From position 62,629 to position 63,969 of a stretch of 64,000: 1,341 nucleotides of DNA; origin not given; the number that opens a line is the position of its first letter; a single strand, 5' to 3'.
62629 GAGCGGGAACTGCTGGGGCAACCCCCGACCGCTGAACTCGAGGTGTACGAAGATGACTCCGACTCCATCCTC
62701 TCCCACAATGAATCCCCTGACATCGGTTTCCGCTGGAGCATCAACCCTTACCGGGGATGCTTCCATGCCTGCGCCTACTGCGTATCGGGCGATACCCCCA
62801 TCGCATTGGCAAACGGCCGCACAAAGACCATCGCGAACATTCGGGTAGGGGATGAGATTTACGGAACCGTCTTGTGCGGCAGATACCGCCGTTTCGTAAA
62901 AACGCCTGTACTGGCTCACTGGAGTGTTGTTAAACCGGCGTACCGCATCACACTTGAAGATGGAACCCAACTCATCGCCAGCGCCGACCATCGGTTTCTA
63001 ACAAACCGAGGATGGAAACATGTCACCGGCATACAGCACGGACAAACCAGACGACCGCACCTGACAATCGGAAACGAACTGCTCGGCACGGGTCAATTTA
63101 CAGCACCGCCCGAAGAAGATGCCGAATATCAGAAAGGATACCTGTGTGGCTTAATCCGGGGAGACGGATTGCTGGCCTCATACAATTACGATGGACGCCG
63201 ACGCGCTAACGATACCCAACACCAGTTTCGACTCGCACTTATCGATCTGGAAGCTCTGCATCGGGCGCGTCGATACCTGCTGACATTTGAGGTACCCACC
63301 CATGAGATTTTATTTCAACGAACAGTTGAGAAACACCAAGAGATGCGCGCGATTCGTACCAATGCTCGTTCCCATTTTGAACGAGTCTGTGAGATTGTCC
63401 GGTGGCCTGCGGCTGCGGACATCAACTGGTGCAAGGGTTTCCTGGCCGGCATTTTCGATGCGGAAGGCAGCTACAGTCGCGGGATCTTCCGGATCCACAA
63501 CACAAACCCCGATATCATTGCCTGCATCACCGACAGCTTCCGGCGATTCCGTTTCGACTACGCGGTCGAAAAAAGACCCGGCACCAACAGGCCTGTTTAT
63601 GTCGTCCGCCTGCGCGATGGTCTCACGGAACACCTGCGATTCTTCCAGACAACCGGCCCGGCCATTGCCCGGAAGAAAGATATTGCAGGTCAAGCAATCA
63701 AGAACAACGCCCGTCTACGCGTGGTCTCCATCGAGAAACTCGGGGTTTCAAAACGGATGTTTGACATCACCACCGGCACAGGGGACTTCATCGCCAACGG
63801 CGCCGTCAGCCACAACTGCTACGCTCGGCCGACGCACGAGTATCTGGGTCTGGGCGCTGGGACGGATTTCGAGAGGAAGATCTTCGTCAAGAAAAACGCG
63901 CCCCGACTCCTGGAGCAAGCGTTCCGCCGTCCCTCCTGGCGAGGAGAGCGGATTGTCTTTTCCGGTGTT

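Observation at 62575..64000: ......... intein inserted inside the CxxxCxxC iron-sulfur motif of a radical SAM enzyme (gene missed by the ORF track)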

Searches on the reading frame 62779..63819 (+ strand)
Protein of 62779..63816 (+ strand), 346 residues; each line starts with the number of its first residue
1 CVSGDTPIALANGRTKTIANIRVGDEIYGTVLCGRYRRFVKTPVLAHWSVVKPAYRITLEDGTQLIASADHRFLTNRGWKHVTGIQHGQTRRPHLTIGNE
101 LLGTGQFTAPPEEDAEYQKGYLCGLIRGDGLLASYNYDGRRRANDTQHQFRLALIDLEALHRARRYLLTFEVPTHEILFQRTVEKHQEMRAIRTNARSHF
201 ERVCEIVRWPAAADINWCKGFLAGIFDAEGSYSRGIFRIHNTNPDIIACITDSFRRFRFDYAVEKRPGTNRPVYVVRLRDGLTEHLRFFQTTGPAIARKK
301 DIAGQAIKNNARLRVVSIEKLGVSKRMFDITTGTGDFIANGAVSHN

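Call 18: search_protein_families(library=pfam, proteins=[window:62779-63816:+], max_evalue=0.1)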
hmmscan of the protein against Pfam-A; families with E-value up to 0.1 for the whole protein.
seq(346 aa): 3 families
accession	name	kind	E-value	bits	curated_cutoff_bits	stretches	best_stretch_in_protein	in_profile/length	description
PF14890.11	Intein_splicing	-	6.8e-09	36.2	35.8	1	52-346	48-155/155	Intein splicing domain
PF14528.11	LAGLIDADG_3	-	9.7e-05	23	22.5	1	219-277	4-67/82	LAGLIDADG-like domain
PF14623.11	Vint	-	0.041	14.1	27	1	1-46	2-47/166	Hint-domain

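Call 24: search_solved_structures(query=window:62779-63816:+, max_evalue=0.01, show_alignments=1)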
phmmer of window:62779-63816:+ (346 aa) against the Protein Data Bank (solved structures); distinct sequences matched with E-value up to 0.01: 6.
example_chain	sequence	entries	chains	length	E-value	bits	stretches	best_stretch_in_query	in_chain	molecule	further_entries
6qaz_A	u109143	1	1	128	0.00041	22.5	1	16-84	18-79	cyanophage-like gp41-1 intein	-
4o1r_A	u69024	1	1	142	0.0027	19.8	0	48-85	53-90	Replicative DNA helicase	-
6riz_A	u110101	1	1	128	0.003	19.6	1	16-84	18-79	gp41-1 intein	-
6bs8_A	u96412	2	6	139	0.0043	19.1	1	4-88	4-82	Replicative DNA helicase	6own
6rix_A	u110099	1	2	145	0.0044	19.1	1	6-89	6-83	Replicative DNA helicase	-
6riy_A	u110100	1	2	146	0.0045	19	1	6-89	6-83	Replicative DNA helicase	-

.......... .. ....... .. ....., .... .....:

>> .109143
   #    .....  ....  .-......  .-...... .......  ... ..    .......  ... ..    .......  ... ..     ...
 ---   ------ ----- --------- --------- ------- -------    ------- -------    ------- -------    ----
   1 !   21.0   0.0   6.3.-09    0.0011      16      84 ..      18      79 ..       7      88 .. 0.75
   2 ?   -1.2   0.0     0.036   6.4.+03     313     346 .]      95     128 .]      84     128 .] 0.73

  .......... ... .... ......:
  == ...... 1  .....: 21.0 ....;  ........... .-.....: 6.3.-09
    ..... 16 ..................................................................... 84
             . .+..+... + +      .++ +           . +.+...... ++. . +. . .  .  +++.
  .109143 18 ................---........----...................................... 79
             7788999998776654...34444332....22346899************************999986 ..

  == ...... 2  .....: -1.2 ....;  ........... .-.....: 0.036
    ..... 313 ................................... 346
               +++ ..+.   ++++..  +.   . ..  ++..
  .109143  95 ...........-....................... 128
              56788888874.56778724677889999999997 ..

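Call 26: search_protein_representatives(protein=window:62779-63816:+)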
Query: 346 residues. Proteins with E-value up to 0.001 (for the whole library): 2027; up to 1e-10: 899; up to 1e-30: 282. The best 150 are listed.
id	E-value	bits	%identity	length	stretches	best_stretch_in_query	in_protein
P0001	7.6e-236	797.6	100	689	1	1-346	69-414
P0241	1.2e-119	415.5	55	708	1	1-346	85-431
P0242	2.0e-116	404.9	56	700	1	1-346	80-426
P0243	3.0e-116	404.4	55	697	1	1-346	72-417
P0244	1.0e-112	392.7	53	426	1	1-346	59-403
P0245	2.2e-109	381.8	53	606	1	10-346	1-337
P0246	5.5e-108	377.2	55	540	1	1-327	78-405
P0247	7.3e-104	363.7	54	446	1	1-346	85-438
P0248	1.0e-103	363.2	53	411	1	1-346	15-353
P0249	2.2e-103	362.1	52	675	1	1-346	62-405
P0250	2.3e-103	362.0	53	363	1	3-344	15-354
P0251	1.0e-102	359.9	54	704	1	1-329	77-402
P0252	1.2e-98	346.5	48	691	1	1-346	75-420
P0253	3.5e-94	331.8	54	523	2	1-167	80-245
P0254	4.9e-93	328.0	52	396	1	1-311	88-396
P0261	5.4e-83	295.0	48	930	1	1-346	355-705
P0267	4.5e-76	272.3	43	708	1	1-346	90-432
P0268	1.7e-74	267.1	46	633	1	1-346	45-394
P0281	6.4e-69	248.8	45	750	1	1-346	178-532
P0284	2.7e-67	243.4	41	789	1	1-346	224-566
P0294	1.5e-64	234.3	41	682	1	1-346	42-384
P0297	8.4e-64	231.9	42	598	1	1-346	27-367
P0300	1.6e-61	224.4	39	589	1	1-346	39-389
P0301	3.5e-61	223.3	42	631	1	1-346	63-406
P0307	3.7e-60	219.9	39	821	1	1-346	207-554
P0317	7.6e-57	209.1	37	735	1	1-346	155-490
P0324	7.8e-56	205.7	40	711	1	1-346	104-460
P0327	1.5e-55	204.8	40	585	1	1-346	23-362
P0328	2.1e-55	204.3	37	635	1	1-346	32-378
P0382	4.1e-45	170.5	33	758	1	1-346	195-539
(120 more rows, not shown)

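Call 31: search_protein_families(library=ncbifam, proteins=[P0241, P0242, P0243, P0249, P0252, P0267, P0261, P0268, P0284, P0294], max_evalue=1e-10)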
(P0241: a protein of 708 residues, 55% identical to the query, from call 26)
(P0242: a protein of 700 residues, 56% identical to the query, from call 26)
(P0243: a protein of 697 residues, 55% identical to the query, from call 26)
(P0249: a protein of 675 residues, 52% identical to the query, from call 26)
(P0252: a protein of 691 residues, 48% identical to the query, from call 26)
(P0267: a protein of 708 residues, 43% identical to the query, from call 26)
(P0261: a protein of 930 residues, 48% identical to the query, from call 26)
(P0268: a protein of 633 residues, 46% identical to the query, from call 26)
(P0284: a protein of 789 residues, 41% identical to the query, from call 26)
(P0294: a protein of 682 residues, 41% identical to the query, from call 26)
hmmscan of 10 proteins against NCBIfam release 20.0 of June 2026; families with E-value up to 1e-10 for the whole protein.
P0241 (708 aa): 4 families
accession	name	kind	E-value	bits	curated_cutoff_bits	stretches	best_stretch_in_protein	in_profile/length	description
NF038136.1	rSAM_Rv_intein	exception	1.6e-145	486.2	700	1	54-636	44-541/574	intein-containing Rv2578c family radical SAM protein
NF033668.1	rSAM_PA0069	hypoth_equivalog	6.6e-142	472.6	360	2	431-701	73-342/348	PA0069 family radical SAM protein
NF038135.1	rSAM_Rv2578c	equivalog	1e-65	221.9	430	1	54-636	45-284/317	Rv2578c family radical SAM protein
TIGR04470.1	rSAM_mob_pairB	equivalog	6.7e-21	74.9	410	1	472-591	68-183/285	radical SAM mobile pair protein B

P0242 (700 aa): 4 families
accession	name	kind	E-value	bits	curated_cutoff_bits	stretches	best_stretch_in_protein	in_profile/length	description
NF038136.1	rSAM_Rv_intein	exception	3.4e-245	815.3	700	1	1-665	1-573/574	intein-containing Rv2578c family radical SAM protein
NF038135.1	rSAM_Rv2578c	equivalog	1.1e-148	494.5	430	1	1-665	1-316/317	Rv2578c family radical SAM protein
NF033668.1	rSAM_PA0069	hypoth_equivalog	1.8e-68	231.1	360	1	426-627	73-272/348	PA0069 family radical SAM protein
TIGR04470.1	rSAM_mob_pairB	equivalog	7.3e-22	78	410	1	465-643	66-235/285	radical SAM mobile pair protein B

P0243 (697 aa): 4 families
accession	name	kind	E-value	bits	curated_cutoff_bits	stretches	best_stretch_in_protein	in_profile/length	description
NF038136.1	rSAM_Rv_intein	exception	1.9e-265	882.1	700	1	1-657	1-574/574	intein-containing Rv2578c family radical SAM protein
NF038135.1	rSAM_Rv2578c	equivalog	3.6e-157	522.3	430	1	1-656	1-316/317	Rv2578c family radical SAM protein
NF033668.1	rSAM_PA0069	hypoth_equivalog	9e-64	215.7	360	1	417-620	73-274/348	PA0069 family radical SAM protein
TIGR04470.1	rSAM_mob_pairB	equivalog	1.1e-21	77.4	410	1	457-647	67-245/285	radical SAM mobile pair protein B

P0249 (675 aa): 3 families
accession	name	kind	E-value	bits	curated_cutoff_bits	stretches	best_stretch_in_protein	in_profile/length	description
NF038136.1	rSAM_Rv_intein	exception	8.3e-128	427.7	700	1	11-459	24-388/574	intein-containing Rv2578c family radical SAM protein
NF038135.1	rSAM_Rv2578c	equivalog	1.8e-47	161.9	430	1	10-459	24-131/317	Rv2578c family radical SAM protein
NF033668.1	rSAM_PA0069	hypoth_equivalog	2.4e-28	99.2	360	1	405-466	73-134/348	PA0069 family radical SAM protein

P0252 (691 aa): 4 families
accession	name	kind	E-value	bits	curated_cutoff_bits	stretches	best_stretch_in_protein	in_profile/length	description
NF038136.1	rSAM_Rv_intein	exception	6.3e-203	675.8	700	1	1-648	1-562/574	intein-containing Rv2578c family radical SAM protein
NF038135.1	rSAM_Rv2578c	equivalog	2e-118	395.1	430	1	1-648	1-305/317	Rv2578c family radical SAM protein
NF033668.1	rSAM_PA0069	hypoth_equivalog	4.8e-70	236.3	360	1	420-629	73-280/348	PA0069 family radical SAM protein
TIGR04470.1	rSAM_mob_pairB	equivalog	6.7e-23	81.4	410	1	460-635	67-233/285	radical SAM mobile pair protein B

P0267 (708 aa): 4 families
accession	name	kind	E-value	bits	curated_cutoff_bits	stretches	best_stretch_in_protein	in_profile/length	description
NF033668.1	rSAM_PA0069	hypoth_equivalog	5.7e-146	486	360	2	432-706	73-347/348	PA0069 family radical SAM protein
NF038136.1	rSAM_Rv_intein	exception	1.1e-137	460.3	700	1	58-640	43-544/574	intein-containing Rv2578c family radical SAM protein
NF038135.1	rSAM_Rv2578c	equivalog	4.1e-68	229.8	430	1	58-641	44-288/317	Rv2578c family radical SAM protein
TIGR04470.1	rSAM_mob_pairB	equivalog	3.2e-25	89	410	1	473-593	68-184/285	radical SAM mobile pair protein B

P0261 (930 aa): 3 families
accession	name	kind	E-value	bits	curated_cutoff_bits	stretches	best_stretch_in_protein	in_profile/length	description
NF038136.1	rSAM_Rv_intein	exception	1.9e-74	251.5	700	1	339-710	60-339/574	intein-containing Rv2578c family radical SAM protein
TIGR04471.1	rSAM_mob_pairA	equivalog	1.4e-16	60.6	355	1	753-897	57-198/220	radical SAM mobile pair protein A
NF005852.0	PRK07773.1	equivalog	2.7e-12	45.8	780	0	355-441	398-486/886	replicative DNA helicase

P0268 (633 aa): 4 families
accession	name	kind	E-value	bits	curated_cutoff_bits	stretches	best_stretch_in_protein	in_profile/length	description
NF038136.1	rSAM_Rv_intein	exception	4.9e-82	276.6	700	1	19-575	45-520/574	intein-containing Rv2578c family radical SAM protein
NF033668.1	rSAM_PA0069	hypoth_equivalog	1.7e-35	122.7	360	1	415-569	96-251/348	PA0069 family radical SAM protein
NF038135.1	rSAM_Rv2578c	equivalog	1.7e-29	102.9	430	1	28-595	60-282/317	Rv2578c family radical SAM protein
TIGR04470.1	rSAM_mob_pairB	equivalog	5.9e-20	71.8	410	1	392-545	32-178/285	radical SAM mobile pair protein B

P0284 (789 aa): 15 families
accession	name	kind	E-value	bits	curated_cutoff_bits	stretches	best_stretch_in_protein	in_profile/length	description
NF038136.1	rSAM_Rv_intein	exception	6.2e-54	183.8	700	1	214-568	66-336/574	intein-containing Rv2578c family radical SAM protein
TIGR02026.1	BchE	equivalog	8e-38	130.5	481.35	1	566-744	209-391/497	magnesium-protoporphyrin IX monomethyl ester anaerobic oxidative cyclase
TIGR03471.1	HpnJ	equivalog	1.7e-37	129.5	577.6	2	572-742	220-389/472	hopanoid biosynthesis associated radical SAM protein HpnJ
NF050148.1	rSAM_ApyD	equivalog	8.3e-32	110.4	750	1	571-763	220-415/645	RiPP biosynthesis radical SAM protein ApyD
NF038361.1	rSAM_Sden_1168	equivalog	4.3e-30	104.8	575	1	566-750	297-483/560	Sden_1168 family B12-binding radical SAM P-methyltransferase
TIGR04479.1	bcpD_PhpK_rSAM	subfamily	9.8e-26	90.2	600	1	573-719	263-409/504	PhpK family radical SAM P-methyltransferase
TIGR04385.1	B12_rSAM_cofa1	equivalog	3.7e-25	89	450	1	568-716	213-361/438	B12 lower ligand biosynthesis radical SAM protein BzaD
TIGR04014.1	B12_SAM_MJ_0865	equivalog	3.1e-23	82.3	360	1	571-742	181-360/434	methyl-coenzyme M reductase glutamine C-methyltransferase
TIGR04072.2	rSAM_ladder_B12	equivalog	8.4e-23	80.7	360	1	569-721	199-351/443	lipid biosynthesis B12-binding/radical SAM protein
TIGR04013.1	B12_SAM_MJ_1487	hypoth_equivalog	2.4e-18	66.1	251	0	570-740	171-357/382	TIGR04013 family B12-binding domain/radical SAM domain-containing protein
NF033070.1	rSAM_AprD4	equivalog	3.5e-16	59.2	500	1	565-740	211-390/456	AprD4 family radical SAM diol-dehydratase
TIGR04295.1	B12_rSAM_oligo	hypoth_equivalog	4.8e-16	58.5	400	0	566-688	215-332/422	TIGR04295 family B12-binding domain-containing radical SAM protein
TIGR03975.1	rSAM_ocin_1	subfamily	5.6e-15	54.9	281.85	0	574-714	288-425/606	RiPP maturation radical SAM C-methyltransferase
TIGR04367.1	HpnR_B12_rSAM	equivalog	2.3e-12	46.2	650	0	571-739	207-372/490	hopanoid C-3 methylase HpnR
NF033712.0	B12_rSAM_KedN5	subfamily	7.6e-11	40.9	700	0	98-227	94-214/624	KedN5 family methylcobalamin-dependent radical SAM C-methyltransferase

P0294 (682 aa): 4 families
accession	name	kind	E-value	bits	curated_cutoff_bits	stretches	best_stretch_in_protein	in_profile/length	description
NF038136.1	rSAM_Rv_intein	exception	1.1e-60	206.1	700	2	26-387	60-337/574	intein-containing Rv2578c family radical SAM protein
NF038135.1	rSAM_Rv2578c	equivalog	2.5e-17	62.9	430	1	454-600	123-266/317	Rv2578c family radical SAM protein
NF033668.1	rSAM_PA0069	hypoth_equivalog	5e-17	61.9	360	1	452-582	117-242/348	PA0069 family radical SAM protein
TIGR04470.1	rSAM_mob_pairB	equivalog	4e-15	55.9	410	1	414-604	47-211/285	radical SAM mobile pair protein B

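Call 32: search_protein_families(library=ncbifam, proteins=[P0281, P0297, P0300, P0307, P0317, P0324, P0327, P0328, P0382, P0301], max_evalue=1e-10)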
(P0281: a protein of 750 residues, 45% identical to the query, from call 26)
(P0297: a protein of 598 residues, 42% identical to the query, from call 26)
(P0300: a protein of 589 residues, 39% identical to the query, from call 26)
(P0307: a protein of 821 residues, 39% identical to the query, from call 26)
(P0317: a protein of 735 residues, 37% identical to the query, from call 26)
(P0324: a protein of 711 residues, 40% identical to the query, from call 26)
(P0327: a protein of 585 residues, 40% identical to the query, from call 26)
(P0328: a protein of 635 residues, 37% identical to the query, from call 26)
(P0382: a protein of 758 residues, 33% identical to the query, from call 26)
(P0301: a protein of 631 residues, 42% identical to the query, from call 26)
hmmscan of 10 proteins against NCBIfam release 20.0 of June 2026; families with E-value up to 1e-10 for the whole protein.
P0281 (750 aa): 2 families
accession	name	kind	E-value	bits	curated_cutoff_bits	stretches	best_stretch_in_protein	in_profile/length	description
NF038136.1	rSAM_Rv_intein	exception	1.1e-61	209.5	700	1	163-538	61-340/574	intein-containing Rv2578c family radical SAM protein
TIGR04471.1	rSAM_mob_pairA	equivalog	2.1e-17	63.3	355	1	576-721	57-199/220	radical SAM mobile pair protein A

P0297 (598 aa): 1 family
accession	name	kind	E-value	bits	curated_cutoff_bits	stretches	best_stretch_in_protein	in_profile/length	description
NF038136.1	rSAM_Rv_intein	exception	1.6e-53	182.5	700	1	13-372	62-339/574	intein-containing Rv2578c family radical SAM protein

P0300 (589 aa): 3 families
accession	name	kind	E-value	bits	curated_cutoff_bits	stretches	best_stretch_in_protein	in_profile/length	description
NF038136.1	rSAM_Rv_intein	exception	4e-54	184.4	700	1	31-541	68-493/574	intein-containing Rv2578c family radical SAM protein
NF033668.1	rSAM_PA0069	hypoth_equivalog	1.8e-16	60.1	360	1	418-542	108-233/348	PA0069 family radical SAM protein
NF038135.1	rSAM_Rv2578c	equivalog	2.2e-11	43.4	430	1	414-541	108-236/317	Rv2578c family radical SAM protein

P0307 (821 aa): 14 families
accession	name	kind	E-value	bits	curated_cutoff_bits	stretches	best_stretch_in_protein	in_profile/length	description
NF038136.1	rSAM_Rv_intein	exception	9.1e-48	163.5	700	1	199-562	65-342/574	intein-containing Rv2578c family radical SAM protein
TIGR03471.1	HpnJ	equivalog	5e-32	111.4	577.6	1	553-808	208-460/472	hopanoid biosynthesis associated radical SAM protein HpnJ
NF038361.1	rSAM_Sden_1168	equivalog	2.9e-23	82.3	575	1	554-739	294-479/560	Sden_1168 family B12-binding radical SAM P-methyltransferase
NF033070.1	rSAM_AprD4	equivalog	2.4e-21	76.2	500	1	552-767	206-422/456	AprD4 family radical SAM diol-dehydratase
TIGR04014.1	B12_SAM_MJ_0865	equivalog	7.3e-20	71.1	360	1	554-736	172-361/434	methyl-coenzyme M reductase glutamine C-methyltransferase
NF045585.1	rSAM_slr0320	equivalog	8.6e-19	67.4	775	1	551-740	244-444/511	photosystem II high light acclimation radical SAM protein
TIGR04479.1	bcpD_PhpK_rSAM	subfamily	2.3e-18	65.9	600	1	552-712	251-410/504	PhpK family radical SAM P-methyltransferase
TIGR02026.1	BchE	equivalog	2.3e-17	63.1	481.35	0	3-207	2-207/497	magnesium-protoporphyrin IX monomethyl ester anaerobic oxidative cyclase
TIGR04072.2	rSAM_ladder_B12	equivalog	2.7e-16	59.3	360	0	551-744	189-383/443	lipid biosynthesis B12-binding/radical SAM protein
TIGR04013.1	B12_SAM_MJ_1487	hypoth_equivalog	1.9e-15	56.6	251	0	648-732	271-356/382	TIGR04013 family B12-binding domain/radical SAM domain-containing protein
NF050148.1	rSAM_ApyD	equivalog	1.8e-14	53.1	750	1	553-733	210-393/645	RiPP biosynthesis radical SAM protein ApyD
TIGR04385.1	B12_rSAM_cofa1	equivalog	1.1e-13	51.3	450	0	551-740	204-401/438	B12 lower ligand biosynthesis radical SAM protein BzaD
NF040542.1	rSAM_RCCLKC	equivalog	1.1e-11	44.5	450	1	546-713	185-352/423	arsinothricin biosynthesis radical SAM protein ArsL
NF033712.0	B12_rSAM_KedN5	subfamily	6.2e-11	41.2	700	0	553-771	206-427/624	KedN5 family methylcobalamin-dependent radical SAM C-methyltransferase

P0317 (735 aa): 5 families
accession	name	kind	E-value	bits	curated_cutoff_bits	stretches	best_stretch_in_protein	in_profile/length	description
NF038136.1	rSAM_Rv_intein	exception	3e-49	168.4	700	1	144-494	65-338/574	intein-containing Rv2578c family radical SAM protein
TIGR04013.1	B12_SAM_MJ_1487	hypoth_equivalog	1.2e-15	57.2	251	0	16-155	12-167/382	TIGR04013 family B12-binding domain/radical SAM domain-containing protein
TIGR04072.2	rSAM_ladder_B12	equivalog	2.8e-15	55.9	360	0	489-635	191-343/443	lipid biosynthesis B12-binding/radical SAM protein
TIGR03471.1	HpnJ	equivalog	2.9e-14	52.8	577.6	1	490-665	209-389/472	hopanoid biosynthesis associated radical SAM protein HpnJ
TIGR02026.1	BchE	equivalog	6.4e-11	41.8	481.35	0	562-664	287-388/497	magnesium-protoporphyrin IX monomethyl ester anaerobic oxidative cyclase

P0324 (711 aa): 1 family
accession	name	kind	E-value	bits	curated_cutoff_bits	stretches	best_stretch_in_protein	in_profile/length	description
NF038136.1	rSAM_Rv_intein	exception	3.5e-49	168.1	700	1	87-465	59-339/574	intein-containing Rv2578c family radical SAM protein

P0327 (585 aa): 1 family
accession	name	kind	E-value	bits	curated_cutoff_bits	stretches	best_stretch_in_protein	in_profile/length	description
NF038136.1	rSAM_Rv_intein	exception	3.4e-41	141.8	700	1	8-364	61-336/574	intein-containing Rv2578c family radical SAM protein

P0328 (635 aa): 1 family
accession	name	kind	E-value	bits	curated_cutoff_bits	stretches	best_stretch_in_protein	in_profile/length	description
NF038136.1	rSAM_Rv_intein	exception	2.1e-53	182.1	700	1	15-381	59-337/574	intein-containing Rv2578c family radical SAM protein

P0382 (758 aa): 1 family
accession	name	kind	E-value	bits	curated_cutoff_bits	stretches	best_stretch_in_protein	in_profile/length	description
NF038136.1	rSAM_Rv_intein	exception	8.5e-46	157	700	1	185-552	66-347/574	intein-containing Rv2578c family radical SAM protein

P0301 (631 aa): 3 families
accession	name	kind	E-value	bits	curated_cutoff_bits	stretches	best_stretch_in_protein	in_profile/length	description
NF038136.1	rSAM_Rv_intein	exception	6.5e-64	216.8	700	1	51-554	64-487/574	intein-containing Rv2578c family radical SAM protein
NF033668.1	rSAM_PA0069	hypoth_equivalog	9.5e-16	57.7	360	1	439-554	112-226/348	PA0069 family radical SAM protein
NF038135.1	rSAM_Rv2578c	equivalog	6.8e-14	51.6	430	1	50-554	64-230/317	Rv2578c family radical SAM protein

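Call 44: find_related_loci(query=A1, collection=genome_contigs, flank=1500)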
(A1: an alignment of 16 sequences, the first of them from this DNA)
Query A1 (347 aa) in genome_contigs; peptide patterns used: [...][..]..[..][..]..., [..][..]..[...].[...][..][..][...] (x = any residue, [..] = any of these).
600 stretches matched a pattern (row limit reached: there are more); 502 encode a relative of the query (tblastn E <= 1e-3); the best 80 are kept; 80 distinct loci.
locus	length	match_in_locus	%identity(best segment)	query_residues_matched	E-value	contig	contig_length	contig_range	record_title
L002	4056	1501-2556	61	1-347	5e-140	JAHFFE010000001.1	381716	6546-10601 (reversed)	MAG: Candidatus Omnitrophota bacterium isolate nzgw285 NODE_28_length_381717_cov_4.447510, whole genome shotgun sequence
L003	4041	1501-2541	60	1-347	1e-136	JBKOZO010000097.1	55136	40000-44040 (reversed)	MAG: Acidobacteriota bacterium isolate GB_HAYS_MAG_00032 GB_HAYS_000001334635, whole genome shotgun sequence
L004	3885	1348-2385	58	1-347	8e-134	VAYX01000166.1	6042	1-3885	MAG: Actinobacteria bacterium isolate AC_69 14_1009_16_40cm_scaffold_80948, whole genome shotgun sequence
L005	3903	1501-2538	58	1-347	5e-134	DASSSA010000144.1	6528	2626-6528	MAG TPA_asm: Actinomycetota bacterium isolate SMAG_U503 k141_506286, whole genome shotgun sequence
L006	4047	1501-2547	59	1-347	8e-132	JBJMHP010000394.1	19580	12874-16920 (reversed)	MAG: Actinomycetes bacterium isolate 12C18O_24h_100_P14_coass_bin_16 k141_1666016, whole genome shotgun sequence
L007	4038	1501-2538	57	1-347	1e-130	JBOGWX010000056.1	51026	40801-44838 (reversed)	MAG: Actinomycetota bacterium isolate M3-S_metabat2.bin.336 k127_3736563, whole genome shotgun sequence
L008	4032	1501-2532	59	1-347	1e-130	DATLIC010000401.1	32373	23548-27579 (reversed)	MAG TPA_asm: Kofleriaceae bacterium isolate SMAG_U13657 k141_2819209, whole genome shotgun sequence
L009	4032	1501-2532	58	1-347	2e-130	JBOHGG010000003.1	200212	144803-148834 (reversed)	MAG: Pseudonocardiaceae bacterium isolate SE1520_concoct.bin.16 NODE_6_length_200212_cov_11.058085, whole genome shotgun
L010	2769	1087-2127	57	1-347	2e-136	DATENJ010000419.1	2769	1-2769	MAG TPA_asm: Actinomycetes bacterium isolate SMAG_U8966 k141_1317997, whole genome shotgun sequence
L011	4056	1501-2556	58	1-347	5e-129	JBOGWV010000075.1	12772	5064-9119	MAG: Actinomycetota bacterium isolate SC-S_metawrap_bin.130 k127_6790690, whole genome shotgun sequence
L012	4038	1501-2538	58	1-347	6e-129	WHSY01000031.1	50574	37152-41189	MAG: Pseudonocardiaceae bacterium isolate Dino_bin20 NODE_31_length_50574_cov_70.578832, whole genome shotgun sequence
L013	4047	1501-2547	58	1-347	8e-128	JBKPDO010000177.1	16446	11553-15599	MAG: bacterium isolate GB_EKS_MAG_00022 GB_EKS_000000104620, whole genome shotgun sequence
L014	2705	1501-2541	56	1-347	5e-130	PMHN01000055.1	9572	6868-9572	MAG: Gammaproteobacteria bacterium isolate palsa_1213 73.20120600_P3D.3_contig_2650, whole genome shotgun sequence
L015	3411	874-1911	57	1-347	8e-129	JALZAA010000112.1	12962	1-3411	MAG: Actinomycetota bacterium isolate KAP bin79 SD1490-92_k127_747621, whole genome shotgun sequence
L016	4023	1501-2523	58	1-347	1e-126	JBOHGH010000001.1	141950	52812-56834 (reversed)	MAG: Pseudonocardiaceae bacterium isolate SD8061_metabat2.bin.9 NODE_15_length_141950_cov_2.755160, whole genome shotgun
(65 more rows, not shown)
